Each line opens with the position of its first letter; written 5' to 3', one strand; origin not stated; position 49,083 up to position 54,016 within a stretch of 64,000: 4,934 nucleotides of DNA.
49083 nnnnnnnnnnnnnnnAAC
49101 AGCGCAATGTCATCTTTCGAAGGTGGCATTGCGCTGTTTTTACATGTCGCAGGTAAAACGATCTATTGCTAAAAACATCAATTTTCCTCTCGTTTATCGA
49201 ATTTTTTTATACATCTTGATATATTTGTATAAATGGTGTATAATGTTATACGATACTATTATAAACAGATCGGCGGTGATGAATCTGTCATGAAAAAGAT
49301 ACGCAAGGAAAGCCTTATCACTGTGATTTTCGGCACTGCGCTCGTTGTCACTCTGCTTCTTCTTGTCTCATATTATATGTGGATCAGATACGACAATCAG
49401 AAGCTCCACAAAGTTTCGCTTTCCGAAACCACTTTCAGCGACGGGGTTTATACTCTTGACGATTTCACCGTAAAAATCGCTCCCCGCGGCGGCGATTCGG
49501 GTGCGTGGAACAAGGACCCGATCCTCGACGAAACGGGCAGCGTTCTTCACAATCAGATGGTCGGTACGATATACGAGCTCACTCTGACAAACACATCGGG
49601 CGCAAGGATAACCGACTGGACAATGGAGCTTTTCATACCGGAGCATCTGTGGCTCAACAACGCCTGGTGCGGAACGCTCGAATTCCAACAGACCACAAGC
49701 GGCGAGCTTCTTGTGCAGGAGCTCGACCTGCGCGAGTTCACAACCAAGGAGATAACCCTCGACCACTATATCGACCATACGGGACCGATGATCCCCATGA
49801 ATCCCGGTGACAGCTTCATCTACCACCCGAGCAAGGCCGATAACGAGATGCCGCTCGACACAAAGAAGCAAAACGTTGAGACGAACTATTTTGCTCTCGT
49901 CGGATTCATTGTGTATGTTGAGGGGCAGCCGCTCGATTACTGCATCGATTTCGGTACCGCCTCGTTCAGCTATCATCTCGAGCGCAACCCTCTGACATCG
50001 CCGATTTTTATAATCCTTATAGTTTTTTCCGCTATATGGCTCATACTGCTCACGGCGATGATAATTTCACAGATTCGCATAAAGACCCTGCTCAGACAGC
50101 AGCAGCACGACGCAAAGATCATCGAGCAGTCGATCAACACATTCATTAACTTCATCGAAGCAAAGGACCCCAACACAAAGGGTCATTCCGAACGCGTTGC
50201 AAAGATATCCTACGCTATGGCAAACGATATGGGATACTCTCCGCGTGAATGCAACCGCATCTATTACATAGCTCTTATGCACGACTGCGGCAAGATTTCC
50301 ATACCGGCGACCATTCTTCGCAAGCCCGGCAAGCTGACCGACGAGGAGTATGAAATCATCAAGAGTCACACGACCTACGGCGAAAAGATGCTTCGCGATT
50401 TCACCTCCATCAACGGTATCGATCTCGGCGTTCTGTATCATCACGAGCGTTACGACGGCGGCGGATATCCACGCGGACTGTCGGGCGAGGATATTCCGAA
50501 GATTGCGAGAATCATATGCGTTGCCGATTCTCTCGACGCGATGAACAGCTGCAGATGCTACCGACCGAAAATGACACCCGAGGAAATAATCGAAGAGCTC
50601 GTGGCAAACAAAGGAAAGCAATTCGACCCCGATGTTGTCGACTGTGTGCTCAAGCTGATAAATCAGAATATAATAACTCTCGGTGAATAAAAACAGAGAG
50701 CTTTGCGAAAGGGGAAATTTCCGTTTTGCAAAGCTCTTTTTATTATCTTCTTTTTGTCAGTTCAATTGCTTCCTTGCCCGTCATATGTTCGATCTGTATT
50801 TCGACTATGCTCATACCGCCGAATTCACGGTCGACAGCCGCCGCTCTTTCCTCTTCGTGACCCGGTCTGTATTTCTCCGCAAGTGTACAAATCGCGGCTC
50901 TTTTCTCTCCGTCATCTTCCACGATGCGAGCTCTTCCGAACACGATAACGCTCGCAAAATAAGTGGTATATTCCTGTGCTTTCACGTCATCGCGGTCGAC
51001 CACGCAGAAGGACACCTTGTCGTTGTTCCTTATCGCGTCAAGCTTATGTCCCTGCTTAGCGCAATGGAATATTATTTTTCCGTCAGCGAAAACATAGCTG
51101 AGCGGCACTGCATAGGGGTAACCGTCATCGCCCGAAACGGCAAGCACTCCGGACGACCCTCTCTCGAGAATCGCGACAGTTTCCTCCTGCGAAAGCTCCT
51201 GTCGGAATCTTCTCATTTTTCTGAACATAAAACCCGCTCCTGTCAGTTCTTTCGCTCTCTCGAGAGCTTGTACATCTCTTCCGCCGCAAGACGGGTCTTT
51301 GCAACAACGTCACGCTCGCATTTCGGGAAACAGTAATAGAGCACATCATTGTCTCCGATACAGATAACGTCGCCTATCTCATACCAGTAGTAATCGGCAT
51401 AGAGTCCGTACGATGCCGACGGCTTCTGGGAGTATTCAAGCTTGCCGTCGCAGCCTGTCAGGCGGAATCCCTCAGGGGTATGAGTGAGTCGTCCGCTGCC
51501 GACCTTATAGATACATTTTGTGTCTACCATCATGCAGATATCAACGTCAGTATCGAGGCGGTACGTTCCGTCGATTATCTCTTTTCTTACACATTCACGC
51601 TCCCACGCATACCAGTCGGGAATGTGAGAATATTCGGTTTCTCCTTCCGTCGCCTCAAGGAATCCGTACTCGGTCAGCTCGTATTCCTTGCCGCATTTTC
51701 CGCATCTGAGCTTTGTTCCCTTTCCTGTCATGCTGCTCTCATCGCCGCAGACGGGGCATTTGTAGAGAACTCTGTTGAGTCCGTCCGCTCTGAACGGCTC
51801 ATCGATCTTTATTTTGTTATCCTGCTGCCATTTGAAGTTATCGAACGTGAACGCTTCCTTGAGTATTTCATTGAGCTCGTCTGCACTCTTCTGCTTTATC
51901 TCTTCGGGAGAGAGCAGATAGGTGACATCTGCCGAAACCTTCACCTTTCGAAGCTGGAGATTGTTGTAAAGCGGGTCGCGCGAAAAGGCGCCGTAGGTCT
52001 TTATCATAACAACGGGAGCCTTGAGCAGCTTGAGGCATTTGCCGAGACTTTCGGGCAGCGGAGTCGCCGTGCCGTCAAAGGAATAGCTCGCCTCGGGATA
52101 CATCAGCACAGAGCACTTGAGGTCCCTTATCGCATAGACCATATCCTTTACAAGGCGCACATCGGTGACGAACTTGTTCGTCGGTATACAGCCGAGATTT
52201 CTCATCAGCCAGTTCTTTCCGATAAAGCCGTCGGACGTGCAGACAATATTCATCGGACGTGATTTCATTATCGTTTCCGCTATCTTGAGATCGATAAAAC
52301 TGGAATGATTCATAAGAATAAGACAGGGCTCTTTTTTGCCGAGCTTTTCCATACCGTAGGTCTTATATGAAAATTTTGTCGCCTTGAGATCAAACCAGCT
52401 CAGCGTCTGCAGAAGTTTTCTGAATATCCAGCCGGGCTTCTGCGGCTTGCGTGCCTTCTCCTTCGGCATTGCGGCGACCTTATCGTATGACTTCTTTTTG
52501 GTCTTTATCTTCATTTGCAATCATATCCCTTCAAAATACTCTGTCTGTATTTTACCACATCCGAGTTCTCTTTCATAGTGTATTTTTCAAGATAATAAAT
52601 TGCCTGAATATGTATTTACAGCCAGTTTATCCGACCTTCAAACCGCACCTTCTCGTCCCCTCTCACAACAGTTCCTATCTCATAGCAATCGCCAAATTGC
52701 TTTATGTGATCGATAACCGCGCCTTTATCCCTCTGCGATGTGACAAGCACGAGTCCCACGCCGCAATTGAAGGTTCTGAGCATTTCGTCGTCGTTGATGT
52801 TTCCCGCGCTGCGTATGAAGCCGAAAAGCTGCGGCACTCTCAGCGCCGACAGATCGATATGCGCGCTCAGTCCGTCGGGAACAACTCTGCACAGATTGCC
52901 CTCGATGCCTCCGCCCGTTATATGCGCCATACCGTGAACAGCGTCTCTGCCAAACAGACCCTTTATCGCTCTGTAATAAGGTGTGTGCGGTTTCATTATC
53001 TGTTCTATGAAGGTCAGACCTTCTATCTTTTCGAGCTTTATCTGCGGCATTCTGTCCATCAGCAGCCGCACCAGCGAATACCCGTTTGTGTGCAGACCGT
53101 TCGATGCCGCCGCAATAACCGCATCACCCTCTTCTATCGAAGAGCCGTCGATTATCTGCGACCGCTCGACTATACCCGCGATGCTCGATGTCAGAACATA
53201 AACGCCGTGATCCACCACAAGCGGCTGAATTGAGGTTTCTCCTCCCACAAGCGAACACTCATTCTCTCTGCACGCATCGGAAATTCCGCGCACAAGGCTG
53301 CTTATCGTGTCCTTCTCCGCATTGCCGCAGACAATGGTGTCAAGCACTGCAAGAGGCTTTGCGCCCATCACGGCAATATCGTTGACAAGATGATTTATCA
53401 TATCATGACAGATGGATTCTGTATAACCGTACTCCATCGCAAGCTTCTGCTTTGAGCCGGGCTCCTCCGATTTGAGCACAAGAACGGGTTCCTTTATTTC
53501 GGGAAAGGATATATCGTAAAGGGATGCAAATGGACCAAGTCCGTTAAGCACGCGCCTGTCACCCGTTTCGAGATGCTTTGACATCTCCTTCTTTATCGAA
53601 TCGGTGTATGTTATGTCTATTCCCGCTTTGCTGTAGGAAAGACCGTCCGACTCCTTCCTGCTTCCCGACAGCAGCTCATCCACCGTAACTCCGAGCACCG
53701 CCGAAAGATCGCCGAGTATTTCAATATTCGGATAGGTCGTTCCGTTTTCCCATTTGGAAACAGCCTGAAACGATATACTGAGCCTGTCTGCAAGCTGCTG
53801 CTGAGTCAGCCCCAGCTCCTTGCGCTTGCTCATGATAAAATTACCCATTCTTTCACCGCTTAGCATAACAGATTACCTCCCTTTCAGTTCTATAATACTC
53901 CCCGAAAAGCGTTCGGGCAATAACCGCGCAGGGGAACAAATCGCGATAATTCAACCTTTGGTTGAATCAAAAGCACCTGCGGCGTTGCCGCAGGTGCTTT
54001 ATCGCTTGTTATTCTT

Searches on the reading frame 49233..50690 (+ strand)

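Call 44: search_protein_families(library=pfam, proteins=[window:49233-50690:+], max_evalue=0.00001)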
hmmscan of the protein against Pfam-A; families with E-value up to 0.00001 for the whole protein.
window:49233-50690:+ (485 aa): 2 families
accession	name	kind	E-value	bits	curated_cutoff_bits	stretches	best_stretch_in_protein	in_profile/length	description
PF13487.12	HD_5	-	5.9e-37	127.5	27.2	1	303-468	2-170/170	HD domain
PF01966.28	HD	-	2.3e-20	73.5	22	1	317-437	3-116/116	HD domain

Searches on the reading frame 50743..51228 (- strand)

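Call 44: search_protein_families(library=pfam, proteins=[window:50743-51228:-], max_evalue=0.00001)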
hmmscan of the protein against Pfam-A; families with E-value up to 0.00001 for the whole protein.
window:50743-51228:- (161 aa): 3 families
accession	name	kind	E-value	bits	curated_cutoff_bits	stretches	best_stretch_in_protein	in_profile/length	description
PF12900.13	Pyridox_ox_2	-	3.4e-28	98.8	27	1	14-152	2-139/140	Pyridoxamine 5'-phosphate oxidase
PF01243.27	PNPOx_N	-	8.6e-17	62.1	28.1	1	14-148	2-115/120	Pyridoxamine 5'-phosphate oxidase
PF04299.18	FMN_bind_2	-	1.2e-06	28.7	22.4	1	11-146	9-166/168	Putative FMN-binding domain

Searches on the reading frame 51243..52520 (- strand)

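Call 44: search_protein_families(library=pfam, proteins=[window:51243-52520:-], max_evalue=0.00001)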
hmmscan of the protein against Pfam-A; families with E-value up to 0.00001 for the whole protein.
window:51243-52520:- (425 aa): 1 family
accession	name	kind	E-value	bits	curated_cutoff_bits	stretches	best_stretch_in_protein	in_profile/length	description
PF01553.26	Acyltransferase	-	1.6e-09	38.1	23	1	54-170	4-126/132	Acyltransferase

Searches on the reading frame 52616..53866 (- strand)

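Call 44: search_protein_families(library=pfam, proteins=[window:52616-53866:-], max_evalue=0.00001)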
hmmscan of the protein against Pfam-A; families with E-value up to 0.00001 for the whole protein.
window:52616-53866:- (416 aa): 5 families
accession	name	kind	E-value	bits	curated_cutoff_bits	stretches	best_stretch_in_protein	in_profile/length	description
PF02769.27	AIRS_C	-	1.6e-23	84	23.1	1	245-405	1-150/156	AIR synthase related protein, C-terminal domain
PF00586.29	AIRS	-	5e-17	62.8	24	1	150-232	33-111/112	AIR synthase related protein, N-terminal domain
PF01381.28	HTH_3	-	5.2e-17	62.1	23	1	11-65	1-55/55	Helix-turn-helix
PF12844.13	HTH_19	-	4.3e-08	33.4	30.2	1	8-68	1-61/64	Helix-turn-helix domain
PF13560.12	HTH_31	-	1.5e-07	32.1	27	1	15-65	10-61/64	Helix-turn-helix domain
